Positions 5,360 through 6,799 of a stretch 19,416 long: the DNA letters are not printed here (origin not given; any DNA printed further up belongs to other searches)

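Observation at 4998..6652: Translationally coupled YceI-like lipid-binding protein and DUF3095-like protein with cyclase-palm-like metal motifs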

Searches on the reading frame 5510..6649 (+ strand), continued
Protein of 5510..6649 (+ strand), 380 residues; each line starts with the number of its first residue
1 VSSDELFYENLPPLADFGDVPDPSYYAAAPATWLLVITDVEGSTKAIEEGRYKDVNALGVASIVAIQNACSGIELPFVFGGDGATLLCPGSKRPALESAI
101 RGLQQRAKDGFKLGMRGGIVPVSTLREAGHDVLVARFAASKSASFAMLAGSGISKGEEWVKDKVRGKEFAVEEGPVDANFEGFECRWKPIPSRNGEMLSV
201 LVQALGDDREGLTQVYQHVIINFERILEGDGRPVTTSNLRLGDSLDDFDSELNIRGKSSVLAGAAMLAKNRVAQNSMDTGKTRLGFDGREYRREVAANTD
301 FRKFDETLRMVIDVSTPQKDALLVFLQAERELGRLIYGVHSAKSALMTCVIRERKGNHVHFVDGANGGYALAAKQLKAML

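Call 22: search_solved_structures(query=A1, max_evalue=10, show_alignments=4)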
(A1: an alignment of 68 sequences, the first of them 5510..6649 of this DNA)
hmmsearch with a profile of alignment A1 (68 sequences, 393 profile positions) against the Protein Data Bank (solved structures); distinct sequences matched with E-value up to 10: 2.
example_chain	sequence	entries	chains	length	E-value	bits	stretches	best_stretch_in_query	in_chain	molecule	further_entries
7k58_O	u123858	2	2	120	0.65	11.8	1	96-167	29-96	Dynein light chain 2A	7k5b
6zyw_N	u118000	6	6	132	0.84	11.5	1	96-167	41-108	Dynein light chain 2A | Dynein light chain Tctex_a (LC2A)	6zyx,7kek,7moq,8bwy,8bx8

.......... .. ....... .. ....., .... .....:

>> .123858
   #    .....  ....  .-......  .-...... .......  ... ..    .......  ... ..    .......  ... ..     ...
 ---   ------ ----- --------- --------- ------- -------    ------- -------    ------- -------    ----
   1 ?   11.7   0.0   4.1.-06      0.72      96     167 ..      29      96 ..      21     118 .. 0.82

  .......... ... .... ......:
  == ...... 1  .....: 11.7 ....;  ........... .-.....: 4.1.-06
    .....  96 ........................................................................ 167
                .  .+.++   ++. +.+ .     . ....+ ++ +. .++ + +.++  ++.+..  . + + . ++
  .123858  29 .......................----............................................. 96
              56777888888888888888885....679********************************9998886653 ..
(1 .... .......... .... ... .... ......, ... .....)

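Call 30: search_protein_representatives(alignment_id=A1)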
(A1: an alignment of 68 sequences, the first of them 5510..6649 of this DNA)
Query: 68 sequences, 393 profile positions. Proteins with E-value up to 0.001 (for the whole library): 2746; up to 1e-10: 2102; up to 1e-30: 1148. The best 150 are listed.
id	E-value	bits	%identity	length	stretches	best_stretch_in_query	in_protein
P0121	6.1e-171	584.9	-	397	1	4-390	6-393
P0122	7.0e-163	558.3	-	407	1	5-390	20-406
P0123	8.4e-161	551.5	-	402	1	5-390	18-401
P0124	1.1e-159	547.8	-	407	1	3-390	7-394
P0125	5.8e-152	522.4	-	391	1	6-391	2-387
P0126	1.1e-151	521.5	-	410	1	4-392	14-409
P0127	7.4e-147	505.6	-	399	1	4-391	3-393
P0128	8.3e-147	505.4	-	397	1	5-391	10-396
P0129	2.7e-146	503.7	-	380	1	5-392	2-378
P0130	4.5e-146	503.0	-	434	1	3-388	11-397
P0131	7.2e-146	502.3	-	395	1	4-390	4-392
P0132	2.2e-144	497.4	-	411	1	4-391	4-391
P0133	6.5e-144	495.9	-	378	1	6-390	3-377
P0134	4.8e-142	489.7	-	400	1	5-391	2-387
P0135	3.5e-141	486.9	-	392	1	4-391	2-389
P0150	6.6e-129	446.5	-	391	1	4-389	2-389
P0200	1.6e-114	399.1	-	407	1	4-390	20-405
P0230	1.7e-110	385.9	-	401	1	5-391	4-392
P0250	5.0e-108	377.7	-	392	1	11-391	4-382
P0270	1.9e-106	372.5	-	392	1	3-389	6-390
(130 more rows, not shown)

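Call 43: find_encoding_contigs(protein=P0007, flank=4000, max_places=2)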
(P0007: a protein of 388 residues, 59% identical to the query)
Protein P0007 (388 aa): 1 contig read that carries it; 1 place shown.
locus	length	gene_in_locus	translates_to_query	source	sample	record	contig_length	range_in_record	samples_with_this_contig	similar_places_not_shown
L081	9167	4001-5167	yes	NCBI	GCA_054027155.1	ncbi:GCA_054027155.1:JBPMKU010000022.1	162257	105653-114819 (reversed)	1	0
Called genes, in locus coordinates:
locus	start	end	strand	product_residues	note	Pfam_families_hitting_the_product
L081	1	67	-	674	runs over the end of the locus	PF00270:DEAD (faint), PF04851:ResIII, PF17757:UvrB_inter, PF27431:UvrB_3rd, PF00271:Helicase_C, PF12344:UvrB, PF02151:UVR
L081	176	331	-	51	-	-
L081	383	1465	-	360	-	PF00579:tRNA-synt_1b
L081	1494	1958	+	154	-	PF00903:Glyoxalase (weak), PF13669:Glyoxalase_4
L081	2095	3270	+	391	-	-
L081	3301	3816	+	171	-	PF04264:YceI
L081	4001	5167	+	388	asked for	PF11294:DUF3095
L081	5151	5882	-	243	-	-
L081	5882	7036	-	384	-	PF01926:MMR_HSR1, PF02421:FeoB_N (weak), PF06071:YchF-GTPase_C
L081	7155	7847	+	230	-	PF00072:Response_reg, PF00486:Trans_reg_C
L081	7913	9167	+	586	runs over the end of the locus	PF00672:HAMP, PF13581:HATPase_c_2 (faint), PF08448:PAS_4 (weak), PF00512:HisKA, PF02518:HATPase_c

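Call 44: find_encoding_contigs(protein=P0017, flank=4000, max_places=2)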
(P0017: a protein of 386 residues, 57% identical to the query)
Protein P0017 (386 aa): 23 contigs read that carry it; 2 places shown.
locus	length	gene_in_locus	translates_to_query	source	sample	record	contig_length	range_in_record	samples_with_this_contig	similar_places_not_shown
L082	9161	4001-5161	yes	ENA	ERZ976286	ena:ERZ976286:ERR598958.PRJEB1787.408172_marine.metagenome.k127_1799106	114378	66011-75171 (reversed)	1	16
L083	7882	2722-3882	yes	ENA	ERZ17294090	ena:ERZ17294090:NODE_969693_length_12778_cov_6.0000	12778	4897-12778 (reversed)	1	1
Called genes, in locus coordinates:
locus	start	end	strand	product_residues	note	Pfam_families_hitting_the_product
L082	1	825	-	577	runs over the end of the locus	-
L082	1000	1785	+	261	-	PF00571:CBS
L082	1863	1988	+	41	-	-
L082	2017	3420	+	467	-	-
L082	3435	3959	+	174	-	PF04264:YceI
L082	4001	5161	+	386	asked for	PF11294:DUF3095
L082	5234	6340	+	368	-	PF01926:MMR_HSR1, PF02421:FeoB_N (weak), PF06071:YchF-GTPase_C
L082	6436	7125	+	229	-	PF00072:Response_reg, PF00486:Trans_reg_C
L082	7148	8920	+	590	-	PF00672:HAMP, PF00989:PAS, PF08448:PAS_4, PF00512:HisKA, PF02518:HATPase_c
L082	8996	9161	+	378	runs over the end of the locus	-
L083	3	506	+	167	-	?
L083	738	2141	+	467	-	-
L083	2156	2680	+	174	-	PF04264:YceI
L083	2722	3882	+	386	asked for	PF11294:DUF3095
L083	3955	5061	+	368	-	PF01926:MMR_HSR1, PF02421:FeoB_N (weak), PF06071:YchF-GTPase_C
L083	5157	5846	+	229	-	PF00072:Response_reg, PF00486:Trans_reg_C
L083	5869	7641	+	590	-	PF00672:HAMP, PF00989:PAS, PF08448:PAS_4, PF00512:HisKA, PF02518:HATPase_c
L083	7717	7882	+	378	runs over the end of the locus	-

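Call 45: find_encoding_contigs(protein=P0035, flank=4000, max_places=2)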
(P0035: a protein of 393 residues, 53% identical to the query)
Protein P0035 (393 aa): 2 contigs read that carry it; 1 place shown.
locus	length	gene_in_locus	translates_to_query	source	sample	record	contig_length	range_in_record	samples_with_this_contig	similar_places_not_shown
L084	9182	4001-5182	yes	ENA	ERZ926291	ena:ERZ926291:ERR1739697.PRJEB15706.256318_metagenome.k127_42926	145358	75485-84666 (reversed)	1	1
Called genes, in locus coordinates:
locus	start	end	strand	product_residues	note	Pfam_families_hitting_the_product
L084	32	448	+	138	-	-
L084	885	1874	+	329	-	PF00188:CAP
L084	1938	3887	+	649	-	-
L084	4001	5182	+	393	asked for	PF11294:DUF3095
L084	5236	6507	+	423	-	-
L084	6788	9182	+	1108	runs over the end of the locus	-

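Call 46: find_encoding_contigs(protein=P0054, flank=4000, max_places=1)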
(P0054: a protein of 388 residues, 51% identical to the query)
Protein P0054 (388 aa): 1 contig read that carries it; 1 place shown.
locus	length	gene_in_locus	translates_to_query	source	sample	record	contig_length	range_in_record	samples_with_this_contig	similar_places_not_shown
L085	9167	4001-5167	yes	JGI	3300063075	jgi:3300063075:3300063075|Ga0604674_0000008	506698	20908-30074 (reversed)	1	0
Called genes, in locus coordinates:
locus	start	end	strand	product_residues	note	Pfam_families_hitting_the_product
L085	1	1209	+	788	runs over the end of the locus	PF12704:MacB_PCD (faint), PF28576:Transporter_C (faint), PF02687:FtsX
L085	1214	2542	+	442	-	PF25967:RND-MFP_C (weak), PF25989:YknX_C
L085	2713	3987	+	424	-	PF03403:PAF-AH_p_II (weak), PF07224:Chlorophyllase (weak), PF12740:PETase, PF20434:BD-FAE (faint)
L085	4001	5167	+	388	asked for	PF11294:DUF3095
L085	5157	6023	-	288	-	-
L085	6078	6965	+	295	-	PF01026:TatD_DNase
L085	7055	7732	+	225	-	PF00297:Ribosomal_L3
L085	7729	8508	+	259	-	PF01728:FtsJ, PF13847:Methyltransf_31 (faint)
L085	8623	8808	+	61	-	-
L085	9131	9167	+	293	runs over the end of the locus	-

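Call 47: find_encoding_contigs(protein=P0083, flank=4000, max_places=1)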
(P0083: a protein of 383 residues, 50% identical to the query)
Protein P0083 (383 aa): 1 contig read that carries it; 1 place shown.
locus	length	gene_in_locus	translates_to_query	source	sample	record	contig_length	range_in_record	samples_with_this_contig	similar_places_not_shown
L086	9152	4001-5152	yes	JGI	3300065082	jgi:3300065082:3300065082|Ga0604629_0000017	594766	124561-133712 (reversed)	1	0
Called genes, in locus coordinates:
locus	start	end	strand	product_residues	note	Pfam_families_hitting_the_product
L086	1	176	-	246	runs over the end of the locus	PF09818:ABC_ATPase (faint), PF00005:ABC_tran, PF13521:AAA_28 (faint), PF13304:AAA_21 (weak)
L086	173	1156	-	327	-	PF13379:NMT1_2, PF09084:NMT1, PF12974:Phosphonate-bd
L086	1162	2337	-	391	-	-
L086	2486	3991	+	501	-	PF00158:Sigma54_activat, PF14532:Sigma54_activ_2, PF07728:AAA_5 (faint), PF25601:AAA_lid_14, PF02954:HTH_8 (weak)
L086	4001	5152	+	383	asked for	PF11294:DUF3095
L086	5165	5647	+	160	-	PF08974:DUF1877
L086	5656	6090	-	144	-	-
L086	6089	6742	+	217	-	PF13302:Acetyltransf_3, PF00583:Acetyltransf_1 (weak)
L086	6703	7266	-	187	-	-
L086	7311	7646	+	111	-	-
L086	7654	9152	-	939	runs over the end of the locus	PF00069:Pkinase, PF07714:PK_Tyr_Ser-Thr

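Call 48: find_encoding_contigs(protein=P0100, flank=4000, max_places=1)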
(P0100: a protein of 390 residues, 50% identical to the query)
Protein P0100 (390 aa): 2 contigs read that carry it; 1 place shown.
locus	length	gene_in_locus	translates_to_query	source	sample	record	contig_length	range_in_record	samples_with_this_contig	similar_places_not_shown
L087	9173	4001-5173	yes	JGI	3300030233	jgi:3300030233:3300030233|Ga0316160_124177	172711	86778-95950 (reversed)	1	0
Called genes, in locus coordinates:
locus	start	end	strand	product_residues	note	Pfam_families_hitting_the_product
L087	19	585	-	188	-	PF13474:SnoaL_3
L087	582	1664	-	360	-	PF06689:zf-C4_ClpX, PF13191:AAA_16 (faint), PF00004:AAA, PF07724:AAA_2 (weak)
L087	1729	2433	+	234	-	PF00005:ABC_tran, PF02463:SMC_N (faint), PF13304:AAA_21 (weak)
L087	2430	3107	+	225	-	PF01061:ABC2_membrane, PF03379:CcmB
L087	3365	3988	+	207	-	-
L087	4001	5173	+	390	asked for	PF11294:DUF3095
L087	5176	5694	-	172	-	PF04264:YceI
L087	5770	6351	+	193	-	-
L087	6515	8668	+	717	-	-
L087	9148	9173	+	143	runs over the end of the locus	PF07238:PilZ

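Call 49: find_encoding_contigs(protein=P0062, flank=4000, max_places=1)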
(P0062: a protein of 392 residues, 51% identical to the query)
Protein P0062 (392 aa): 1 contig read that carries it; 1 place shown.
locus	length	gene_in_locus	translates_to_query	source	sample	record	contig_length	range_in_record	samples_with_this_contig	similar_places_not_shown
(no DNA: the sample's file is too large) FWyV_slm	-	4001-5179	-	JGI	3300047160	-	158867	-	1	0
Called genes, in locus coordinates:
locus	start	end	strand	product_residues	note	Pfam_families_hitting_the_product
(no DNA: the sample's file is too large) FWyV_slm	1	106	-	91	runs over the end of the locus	-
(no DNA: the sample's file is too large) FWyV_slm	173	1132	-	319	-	PF02951:GSH-S_N, PF08443:RimK, PF02955:GSH-S_ATP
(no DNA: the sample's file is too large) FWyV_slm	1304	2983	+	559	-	PF01019:G_glu_transpept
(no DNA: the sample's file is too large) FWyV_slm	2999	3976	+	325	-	-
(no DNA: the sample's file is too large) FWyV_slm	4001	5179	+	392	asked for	PF11294:DUF3095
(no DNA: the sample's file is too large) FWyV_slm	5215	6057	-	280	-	PF13490:zf-HC2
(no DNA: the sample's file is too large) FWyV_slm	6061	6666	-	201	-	PF04542:Sigma70_r2, PF22029:PhyR_sigma2 (weak), PF08281:Sigma70_r4_2, PF04545:Sigma70_r4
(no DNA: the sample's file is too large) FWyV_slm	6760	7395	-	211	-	PF07879:PHB_acc_N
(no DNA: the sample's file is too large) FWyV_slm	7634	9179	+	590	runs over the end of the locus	PF17820:PDZ_6 (weak), PF00146:NADHdh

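Call 55: search_dna_similar(query=window:5510-6649:+, collection=plasmids, mode=protein, max_rows=15)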
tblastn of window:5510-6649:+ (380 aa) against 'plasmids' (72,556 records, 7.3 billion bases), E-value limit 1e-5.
Records with a match: 249; places in all: 256; records where one place covers at least 80% of the query: 248.
Best place of each record, by identity: <60% 249.
By first word of the organism name: Rhizobium 142; Sinorhizobium 84; Ensifer 9; Phyllobacterium 6; Methylobacterium 2; Tritonibacter 2; Mesorhizobium 1; Allorhizobium 1; Microvirga 1; Ruegeria 1.
By predicted mobility (MOB-suite, as given by PLSDB): non-mobilizable 123; mobilizable 94; conjugative 32.
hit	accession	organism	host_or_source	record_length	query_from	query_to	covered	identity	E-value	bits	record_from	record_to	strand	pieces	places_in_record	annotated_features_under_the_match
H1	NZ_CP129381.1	Rhizobium sp. SSA_523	single cell,Sea water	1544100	2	380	100%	38.1%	1e-58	213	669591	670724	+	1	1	none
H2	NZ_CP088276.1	Phyllobacterium sp. T1293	Melilotus albus,Cell culture,root nodule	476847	3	380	99%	37.9%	3e-63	226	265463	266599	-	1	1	DUF3095 domain-containing protein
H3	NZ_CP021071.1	Mesorhizobium sp. WSM1497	Biserrula pelecinus L.,cell ...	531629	2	380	100%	37.5%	2e-51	191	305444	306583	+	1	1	DUF3095 domain-containing protein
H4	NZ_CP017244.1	Rhizobium etli 8C-3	Phaseolus vulgaris,cell culture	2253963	4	376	98%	37.8%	3e-60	217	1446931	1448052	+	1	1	record has no annotation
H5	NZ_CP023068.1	Sinorhizobium sojae CCBAU 05684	G.max,nodule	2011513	2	380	100%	36.4%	2e-44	171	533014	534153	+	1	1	record has no annotation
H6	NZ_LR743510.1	Methylobacterium bullatum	-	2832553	8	377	97%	37.1%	4e-54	199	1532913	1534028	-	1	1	none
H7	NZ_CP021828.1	Sinorhizobium meliloti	Medicago truncatula,Single Cell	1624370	3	380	99%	36.2%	8e-45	172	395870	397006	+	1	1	none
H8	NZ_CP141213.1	Sinorhizobium meliloti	alfalfa,Isolate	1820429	3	380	99%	36.2%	2e-44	171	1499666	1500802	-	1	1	none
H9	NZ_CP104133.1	Sinorhizobium sp. K101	Phaseolus vulgaris,cell ...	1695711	3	380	99%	36.2%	2e-44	171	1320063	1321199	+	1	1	none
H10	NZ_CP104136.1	Sinorhizobium sp. C101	Phaseolus vulgaris,cell ...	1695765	3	380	99%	36.2%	2e-44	171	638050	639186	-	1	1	record has no annotation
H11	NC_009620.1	Sinorhizobium medicae WSM419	-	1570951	3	380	99%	36.2%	6e-43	167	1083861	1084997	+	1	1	none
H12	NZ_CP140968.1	Sinorhizobium medicae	Medicago lupulina,whole organism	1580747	3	380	99%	36.2%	6e-43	167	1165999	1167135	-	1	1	none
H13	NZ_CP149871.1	Sinorhizobium medicae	Melilotus albus,Cell Culture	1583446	3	380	99%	36.2%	6e-43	167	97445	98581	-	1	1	none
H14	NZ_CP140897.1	Sinorhizobium medicae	Medicago lupulina,whole organism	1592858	3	380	99%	36.2%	6e-43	167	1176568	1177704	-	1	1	none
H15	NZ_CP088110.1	Sinorhizobium medicae WSM1115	cell culture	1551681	3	380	99%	36.2%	6e-43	167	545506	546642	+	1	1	none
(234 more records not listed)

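Call 56: search_dna_similar(query=window:5510-6649:+, collection=phages, mode=protein, max_rows=10)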
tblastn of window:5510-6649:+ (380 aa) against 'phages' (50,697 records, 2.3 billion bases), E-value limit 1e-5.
No match.

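Call 57: get_annotated_region(hit=H7, flank=5000)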
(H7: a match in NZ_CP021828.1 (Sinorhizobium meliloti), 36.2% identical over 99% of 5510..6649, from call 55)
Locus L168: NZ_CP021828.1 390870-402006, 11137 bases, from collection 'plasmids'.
description: Sinorhizobium meliloti strain KH35c plasmid psymB, complete sequence
organism: Sinorhizobium meliloti (NCBI taxid 382)
taxonomy: Bacteria; Pseudomonadota; Alphaproteobacteria; Hyphomicrobiales; Rhizobiaceae; Sinorhizobium; Sinorhizobium meliloti
host: -; source: Medicago truncatula,Single Cell; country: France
typing (MOB-suite, as given by PLSDB): mobilizable; relaxase MOBQ
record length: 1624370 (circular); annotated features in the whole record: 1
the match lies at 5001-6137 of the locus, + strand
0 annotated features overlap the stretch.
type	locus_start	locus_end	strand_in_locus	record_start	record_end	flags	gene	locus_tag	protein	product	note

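Call 58: get_annotated_region(hit=H2, flank=5000)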
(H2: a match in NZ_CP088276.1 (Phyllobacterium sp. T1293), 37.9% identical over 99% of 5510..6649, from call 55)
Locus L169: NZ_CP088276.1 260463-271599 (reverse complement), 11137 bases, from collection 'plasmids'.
description: Phyllobacterium sp. T1293 plasmid pT1293b, complete sequence
organism: Phyllobacterium sp. T1293 (NCBI taxid 555317)
taxonomy: Bacteria; Pseudomonadota; Alphaproteobacteria; Hyphomicrobiales; Phyllobacteriaceae; Phyllobacterium; Phyllobacterium sp. T1293
host: -; source: Melilotus albus,Cell culture,root nodule; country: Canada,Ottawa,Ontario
typing (MOB-suite, as given by PLSDB): non-mobilizable
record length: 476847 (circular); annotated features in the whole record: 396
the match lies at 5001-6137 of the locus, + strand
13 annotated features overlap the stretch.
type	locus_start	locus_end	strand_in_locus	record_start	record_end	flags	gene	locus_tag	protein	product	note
CDS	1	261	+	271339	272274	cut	-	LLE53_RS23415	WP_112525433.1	FliM/FliN family flagellar motor switch protein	-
CDS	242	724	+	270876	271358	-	-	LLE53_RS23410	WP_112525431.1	hypothetical protein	-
CDS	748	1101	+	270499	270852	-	fliN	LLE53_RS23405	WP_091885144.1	flagellar motor switch protein FliN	GO:0001539 - cilium or flagellum-dependent cell motility [Evidence IEA]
CDS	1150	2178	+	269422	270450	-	-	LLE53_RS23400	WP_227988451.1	flagellar motor switch protein FliG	-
CDS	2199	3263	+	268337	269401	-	-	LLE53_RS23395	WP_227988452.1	EscU/YscU/HrcU family type III secretion system export apparatus switch protein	GO:0009306 - protein secretion [Evidence IEA]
CDS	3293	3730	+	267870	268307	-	-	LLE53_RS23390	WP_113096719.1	hypothetical protein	-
CDS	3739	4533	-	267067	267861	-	-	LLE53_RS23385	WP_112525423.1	LuxR C-terminal-related transcriptional regulator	GO:0006355 - regulation of DNA-templated transcription [Evidence IEA]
CDS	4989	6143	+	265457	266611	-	-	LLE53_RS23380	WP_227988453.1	DUF3095 domain-containing protein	-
CDS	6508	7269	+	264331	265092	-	-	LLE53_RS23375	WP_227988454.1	spore coat U domain-containing protein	-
CDS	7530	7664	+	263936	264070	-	-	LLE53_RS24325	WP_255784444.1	hypothetical protein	-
CDS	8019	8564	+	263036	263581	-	-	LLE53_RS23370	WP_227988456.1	spore coat U domain-containing protein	-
CDS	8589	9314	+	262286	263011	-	-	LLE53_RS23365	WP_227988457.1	molecular chaperone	GO:0061077 - chaperone-mediated protein folding [Evidence IEA]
CDS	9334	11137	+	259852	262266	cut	-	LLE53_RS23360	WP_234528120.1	fimbria/pilus outer membrane usher protein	GO:0009297 - pilus assembly [Evidence IEA]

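Call 59: search_protein_families(library=padloc, proteins=[window:5510-6649:+], max_evalue=0.1)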
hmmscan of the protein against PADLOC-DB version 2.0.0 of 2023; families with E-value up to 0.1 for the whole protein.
window:5510-6649:+ (380 aa): 0 families

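Call 60: search_protein_families(library=pfam, proteins=[P0121, P0150, P0200, P0250, P0270, P0230], max_evalue=10)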
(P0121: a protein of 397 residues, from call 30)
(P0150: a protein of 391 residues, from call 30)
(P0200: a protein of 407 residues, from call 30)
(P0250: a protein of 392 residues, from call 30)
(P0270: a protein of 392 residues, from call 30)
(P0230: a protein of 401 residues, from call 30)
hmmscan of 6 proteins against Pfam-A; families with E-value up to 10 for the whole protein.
P0121 (397 aa): 1 family
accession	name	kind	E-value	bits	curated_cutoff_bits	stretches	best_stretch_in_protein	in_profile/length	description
PF11294.13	DUF3095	-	2.2e-116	389.5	22.2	1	10-388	1-378/378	Protein of unknown function (DUF3095)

P0150 (391 aa): 2 families
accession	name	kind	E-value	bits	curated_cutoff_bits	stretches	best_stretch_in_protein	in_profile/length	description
PF11294.13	DUF3095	-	1.6e-129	432.8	22.2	1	6-385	1-378/378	Protein of unknown function (DUF3095)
PF12989.12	DUF3873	-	0.25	12.2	27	1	306-337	35-67/68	Domain of unknown function, B. Theta Gene description (DUF3873)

P0200 (407 aa): 1 family
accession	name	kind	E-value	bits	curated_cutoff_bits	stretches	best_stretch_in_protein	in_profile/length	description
PF11294.13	DUF3095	-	2.3e-129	432.2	22.2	1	24-400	1-378/378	Protein of unknown function (DUF3095)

P0250 (392 aa): 1 family
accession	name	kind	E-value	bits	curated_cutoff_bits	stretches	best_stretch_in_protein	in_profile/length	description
PF11294.13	DUF3095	-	2.1e-105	353.4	22.2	1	5-376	5-378/378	Protein of unknown function (DUF3095)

P0270 (392 aa): 1 family
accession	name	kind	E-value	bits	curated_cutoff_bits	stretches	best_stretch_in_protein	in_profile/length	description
PF11294.13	DUF3095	-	2.3e-110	369.7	22.2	1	11-386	1-378/378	Protein of unknown function (DUF3095)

P0230 (401 aa): 1 family
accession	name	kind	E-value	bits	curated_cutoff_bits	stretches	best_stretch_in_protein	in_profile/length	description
PF11294.13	DUF3095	-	5e-121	404.8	22.2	1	7-386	1-378/378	Protein of unknown function (DUF3095)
